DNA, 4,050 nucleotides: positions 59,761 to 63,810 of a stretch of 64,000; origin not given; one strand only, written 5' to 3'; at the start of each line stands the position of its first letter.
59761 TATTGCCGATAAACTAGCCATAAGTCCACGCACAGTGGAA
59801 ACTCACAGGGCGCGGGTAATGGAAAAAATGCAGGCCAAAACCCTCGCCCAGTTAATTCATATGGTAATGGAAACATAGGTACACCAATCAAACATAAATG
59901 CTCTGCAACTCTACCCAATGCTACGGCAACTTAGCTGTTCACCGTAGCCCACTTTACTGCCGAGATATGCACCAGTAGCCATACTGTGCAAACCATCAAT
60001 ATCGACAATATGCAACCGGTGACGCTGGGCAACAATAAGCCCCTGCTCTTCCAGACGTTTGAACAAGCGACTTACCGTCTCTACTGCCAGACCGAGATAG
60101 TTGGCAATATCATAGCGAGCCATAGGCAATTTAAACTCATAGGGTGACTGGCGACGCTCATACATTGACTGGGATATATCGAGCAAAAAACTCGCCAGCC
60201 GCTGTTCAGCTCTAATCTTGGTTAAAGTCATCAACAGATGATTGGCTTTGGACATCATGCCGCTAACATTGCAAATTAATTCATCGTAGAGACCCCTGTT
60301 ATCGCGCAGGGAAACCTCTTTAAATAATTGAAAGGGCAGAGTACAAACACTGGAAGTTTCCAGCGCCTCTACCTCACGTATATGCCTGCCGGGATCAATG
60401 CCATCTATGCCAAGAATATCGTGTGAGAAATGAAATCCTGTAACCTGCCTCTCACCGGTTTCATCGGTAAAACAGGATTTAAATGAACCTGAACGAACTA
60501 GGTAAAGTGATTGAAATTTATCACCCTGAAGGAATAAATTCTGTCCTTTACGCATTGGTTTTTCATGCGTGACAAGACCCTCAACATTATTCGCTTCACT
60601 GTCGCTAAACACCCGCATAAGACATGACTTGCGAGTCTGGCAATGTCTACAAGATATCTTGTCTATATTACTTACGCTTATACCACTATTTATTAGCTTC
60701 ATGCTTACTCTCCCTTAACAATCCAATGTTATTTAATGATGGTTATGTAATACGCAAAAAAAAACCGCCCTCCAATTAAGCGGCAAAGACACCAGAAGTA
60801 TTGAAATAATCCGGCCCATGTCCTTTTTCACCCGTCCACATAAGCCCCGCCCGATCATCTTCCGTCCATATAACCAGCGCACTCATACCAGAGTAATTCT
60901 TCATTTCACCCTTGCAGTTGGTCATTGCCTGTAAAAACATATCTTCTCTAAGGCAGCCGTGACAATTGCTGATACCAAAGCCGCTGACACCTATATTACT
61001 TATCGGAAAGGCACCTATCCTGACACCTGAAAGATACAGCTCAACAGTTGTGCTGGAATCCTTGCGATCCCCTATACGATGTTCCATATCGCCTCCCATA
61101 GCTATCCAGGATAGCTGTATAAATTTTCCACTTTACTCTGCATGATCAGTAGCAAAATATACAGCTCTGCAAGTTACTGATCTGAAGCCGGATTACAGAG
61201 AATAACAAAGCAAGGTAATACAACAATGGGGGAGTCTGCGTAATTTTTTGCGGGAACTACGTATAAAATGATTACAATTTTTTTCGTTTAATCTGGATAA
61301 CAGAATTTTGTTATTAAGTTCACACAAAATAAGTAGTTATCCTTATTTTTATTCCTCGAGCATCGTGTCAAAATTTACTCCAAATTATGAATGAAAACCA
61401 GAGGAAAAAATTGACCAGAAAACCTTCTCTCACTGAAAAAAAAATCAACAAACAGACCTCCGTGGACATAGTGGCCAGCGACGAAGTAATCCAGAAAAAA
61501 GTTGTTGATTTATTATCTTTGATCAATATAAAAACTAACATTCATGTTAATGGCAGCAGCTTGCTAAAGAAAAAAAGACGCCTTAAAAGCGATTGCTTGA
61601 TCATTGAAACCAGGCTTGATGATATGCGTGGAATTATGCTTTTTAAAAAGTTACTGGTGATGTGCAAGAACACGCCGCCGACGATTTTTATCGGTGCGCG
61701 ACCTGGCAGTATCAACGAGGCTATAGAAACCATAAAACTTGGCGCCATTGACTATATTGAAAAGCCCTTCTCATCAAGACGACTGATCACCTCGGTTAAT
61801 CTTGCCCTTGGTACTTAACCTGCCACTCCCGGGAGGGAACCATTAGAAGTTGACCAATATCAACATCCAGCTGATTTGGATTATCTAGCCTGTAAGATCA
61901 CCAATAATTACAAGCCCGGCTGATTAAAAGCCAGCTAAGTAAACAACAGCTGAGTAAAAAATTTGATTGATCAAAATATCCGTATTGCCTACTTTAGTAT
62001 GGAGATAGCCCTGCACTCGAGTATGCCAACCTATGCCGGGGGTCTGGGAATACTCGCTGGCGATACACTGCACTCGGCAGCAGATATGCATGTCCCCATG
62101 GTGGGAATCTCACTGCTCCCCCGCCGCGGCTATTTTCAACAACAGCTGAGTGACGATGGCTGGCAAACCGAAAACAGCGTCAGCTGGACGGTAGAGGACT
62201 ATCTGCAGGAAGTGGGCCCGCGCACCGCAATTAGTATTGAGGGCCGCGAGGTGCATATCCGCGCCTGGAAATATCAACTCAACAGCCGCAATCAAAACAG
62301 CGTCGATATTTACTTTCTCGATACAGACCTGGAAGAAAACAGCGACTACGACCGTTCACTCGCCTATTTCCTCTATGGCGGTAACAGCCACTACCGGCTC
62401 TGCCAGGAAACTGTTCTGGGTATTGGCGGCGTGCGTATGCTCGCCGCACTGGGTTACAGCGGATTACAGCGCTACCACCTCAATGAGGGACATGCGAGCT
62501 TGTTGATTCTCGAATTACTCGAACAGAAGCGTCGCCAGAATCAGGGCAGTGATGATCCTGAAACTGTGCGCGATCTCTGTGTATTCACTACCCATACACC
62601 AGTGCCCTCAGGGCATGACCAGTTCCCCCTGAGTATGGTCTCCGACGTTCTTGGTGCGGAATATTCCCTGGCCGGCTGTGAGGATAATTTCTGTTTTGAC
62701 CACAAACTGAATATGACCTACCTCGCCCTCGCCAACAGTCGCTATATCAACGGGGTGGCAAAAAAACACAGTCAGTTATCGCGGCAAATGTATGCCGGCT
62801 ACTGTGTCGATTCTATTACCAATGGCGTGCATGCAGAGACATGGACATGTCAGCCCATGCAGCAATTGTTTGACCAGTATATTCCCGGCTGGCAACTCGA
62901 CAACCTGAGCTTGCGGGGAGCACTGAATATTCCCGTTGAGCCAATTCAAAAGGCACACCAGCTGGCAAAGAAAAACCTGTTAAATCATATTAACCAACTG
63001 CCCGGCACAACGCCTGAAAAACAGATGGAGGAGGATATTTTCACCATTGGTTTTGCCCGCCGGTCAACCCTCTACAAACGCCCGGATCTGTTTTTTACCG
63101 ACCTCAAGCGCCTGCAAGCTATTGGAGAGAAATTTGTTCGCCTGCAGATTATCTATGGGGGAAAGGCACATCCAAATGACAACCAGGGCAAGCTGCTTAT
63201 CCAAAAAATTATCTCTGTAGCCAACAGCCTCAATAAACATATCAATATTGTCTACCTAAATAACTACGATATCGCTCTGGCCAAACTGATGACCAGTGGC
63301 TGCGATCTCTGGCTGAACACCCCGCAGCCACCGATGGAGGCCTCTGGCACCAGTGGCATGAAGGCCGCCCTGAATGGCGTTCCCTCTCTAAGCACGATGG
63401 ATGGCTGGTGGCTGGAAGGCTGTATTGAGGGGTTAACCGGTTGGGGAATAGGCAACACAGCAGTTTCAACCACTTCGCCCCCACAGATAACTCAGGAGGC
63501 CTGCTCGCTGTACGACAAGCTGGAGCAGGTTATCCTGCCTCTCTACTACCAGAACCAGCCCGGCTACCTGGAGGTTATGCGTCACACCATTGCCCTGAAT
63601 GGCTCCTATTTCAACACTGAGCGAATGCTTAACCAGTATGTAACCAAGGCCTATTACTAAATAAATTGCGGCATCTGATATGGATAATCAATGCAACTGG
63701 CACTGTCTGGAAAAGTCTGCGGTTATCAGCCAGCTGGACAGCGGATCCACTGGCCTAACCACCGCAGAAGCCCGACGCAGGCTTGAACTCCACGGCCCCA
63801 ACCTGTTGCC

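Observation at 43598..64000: Self-contained low-oxygen glycogen island wired by five FNR boxes, with its own FNR and FixLJ-like regulators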

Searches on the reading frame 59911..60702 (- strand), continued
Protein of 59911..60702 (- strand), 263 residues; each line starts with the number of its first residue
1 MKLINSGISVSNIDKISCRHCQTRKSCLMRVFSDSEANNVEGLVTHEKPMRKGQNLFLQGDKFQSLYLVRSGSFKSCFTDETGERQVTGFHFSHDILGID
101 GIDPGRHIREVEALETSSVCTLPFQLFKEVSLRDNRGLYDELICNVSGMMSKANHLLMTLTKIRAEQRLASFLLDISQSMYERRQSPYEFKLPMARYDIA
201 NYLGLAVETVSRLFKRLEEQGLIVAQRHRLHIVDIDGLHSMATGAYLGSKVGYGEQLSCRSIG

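Call 58: search_protein_families(library=ncbifam, proteins=[window:59911-60702:-], max_evalue=0.00001)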
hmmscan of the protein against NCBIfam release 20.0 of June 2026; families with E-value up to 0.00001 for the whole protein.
window:59911-60702:- (263 aa): 7 families
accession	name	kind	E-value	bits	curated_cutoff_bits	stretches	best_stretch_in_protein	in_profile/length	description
NF008365.0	PRK11161.1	subfamily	3e-55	187.2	228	1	15-243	17-244/250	fumarate/nitrate reduction transcriptional regulator Fnr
NF050806.1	TransRegFixKCaul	equivalog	1.4e-23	83.3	300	1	44-239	22-211/215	transcriptional regulator FixK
NF045989.1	TransRegFnrLRhodb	equivalog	3e-18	65.9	300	1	14-241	6-234/245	transcriptional regulator FnrL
NF008732.0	PRK11753.1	equivalog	1.4e-13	50.8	266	1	39-228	15-206/214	cAMP-activated global transcriptional regulator CRP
NF006901.0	PRK09392.1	equivalog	1.3e-09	37.8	211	1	52-243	37-222/236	transcriptional activator FtrB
TIGR03697.1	NtcA_cyano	equivalog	1.8e-06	27.9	244.95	1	53-234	1-184/193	global nitrogen regulator NtcA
NF053664.1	TransRegPtrACyano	equivalog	8.1e-06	25.3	300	0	105-233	62-190/196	Crp/Fnr family transcriptional regulator PtrA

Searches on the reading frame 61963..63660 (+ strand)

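Call 7: search_protein_families(library=pfam, proteins=[window:61963-63660:+])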
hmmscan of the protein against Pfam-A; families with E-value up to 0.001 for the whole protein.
window:61963-63660:+ (565 aa): 1 family
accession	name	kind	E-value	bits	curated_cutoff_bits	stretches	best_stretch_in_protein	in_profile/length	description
PF00343.26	Phosphorylase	-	1.7e-33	116.3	27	2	247-482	322-580/713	Carbohydrate phosphorylase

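Call 58: search_protein_families(library=ncbifam, proteins=[window:61963-63660:+], max_evalue=0.00001)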
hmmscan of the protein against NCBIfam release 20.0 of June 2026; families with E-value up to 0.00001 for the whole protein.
window:61963-63660:+ (565 aa): 5 families
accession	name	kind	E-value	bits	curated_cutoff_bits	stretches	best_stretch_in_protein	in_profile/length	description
TIGR02094.1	more_P_ylases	subfamily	2.9e-157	525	191.7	1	8-564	1-598/600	alpha-glucan family phosphorylase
NF041129.1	maldex_phorlase_Thcocales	equivalog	7.6e-129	431.2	1500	1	7-564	98-684/816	maltodextrin phosphorylase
TIGR02093.1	P_ylase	subfamily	8.4e-28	96.9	552.9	1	247-482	413-671/804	glycogen/starch/alpha-glucan family phosphorylase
NF011562.0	PRK14986.1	equivalog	1.3e-16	59.9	1546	1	247-484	419-679/815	glycogen phosphorylase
NF011561.0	PRK14985.1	equivalog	3.4e-14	52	1273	1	245-482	404-664/800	maltodextrin phosphorylase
